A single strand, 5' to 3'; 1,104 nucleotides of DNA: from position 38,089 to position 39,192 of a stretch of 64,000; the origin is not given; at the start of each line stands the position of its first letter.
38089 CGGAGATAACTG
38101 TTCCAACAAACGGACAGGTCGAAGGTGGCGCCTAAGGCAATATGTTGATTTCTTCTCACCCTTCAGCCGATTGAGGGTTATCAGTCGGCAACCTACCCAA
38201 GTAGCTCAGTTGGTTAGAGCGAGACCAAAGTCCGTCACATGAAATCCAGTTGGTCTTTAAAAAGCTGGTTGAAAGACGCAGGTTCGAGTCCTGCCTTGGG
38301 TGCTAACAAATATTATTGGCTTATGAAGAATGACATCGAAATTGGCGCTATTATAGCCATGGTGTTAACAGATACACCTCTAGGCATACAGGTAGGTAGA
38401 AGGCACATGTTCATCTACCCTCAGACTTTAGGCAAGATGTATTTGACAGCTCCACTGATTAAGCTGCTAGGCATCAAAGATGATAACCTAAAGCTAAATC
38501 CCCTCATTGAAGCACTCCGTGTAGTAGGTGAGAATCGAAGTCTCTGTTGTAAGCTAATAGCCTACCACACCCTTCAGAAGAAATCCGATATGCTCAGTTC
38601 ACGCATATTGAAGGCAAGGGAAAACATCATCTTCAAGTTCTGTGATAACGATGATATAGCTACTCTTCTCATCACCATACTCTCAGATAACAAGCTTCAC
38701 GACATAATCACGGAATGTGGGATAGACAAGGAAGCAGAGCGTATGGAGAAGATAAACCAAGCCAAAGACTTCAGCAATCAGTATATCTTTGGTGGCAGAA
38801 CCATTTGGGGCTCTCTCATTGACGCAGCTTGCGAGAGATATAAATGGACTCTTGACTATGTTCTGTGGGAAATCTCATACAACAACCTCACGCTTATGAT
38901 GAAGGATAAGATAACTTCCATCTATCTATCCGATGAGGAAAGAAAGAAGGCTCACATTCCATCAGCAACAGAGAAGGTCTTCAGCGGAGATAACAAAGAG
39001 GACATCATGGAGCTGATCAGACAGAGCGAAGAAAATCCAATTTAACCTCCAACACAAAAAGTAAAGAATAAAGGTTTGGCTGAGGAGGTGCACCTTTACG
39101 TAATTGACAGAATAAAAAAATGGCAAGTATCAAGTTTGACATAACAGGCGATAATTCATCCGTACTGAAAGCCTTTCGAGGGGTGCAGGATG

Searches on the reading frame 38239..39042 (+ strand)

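Call 29: search_protein_families(library=phrogs, proteins=[window:38239-39042:+], max_evalue=0.001)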
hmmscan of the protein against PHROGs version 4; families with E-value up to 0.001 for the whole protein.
window:38239-39042:+ (268 aa): 1 family
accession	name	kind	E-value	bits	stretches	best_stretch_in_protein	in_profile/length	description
phrog_11996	-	unknown function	1.2e-52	179.7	1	31-263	3-205/208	-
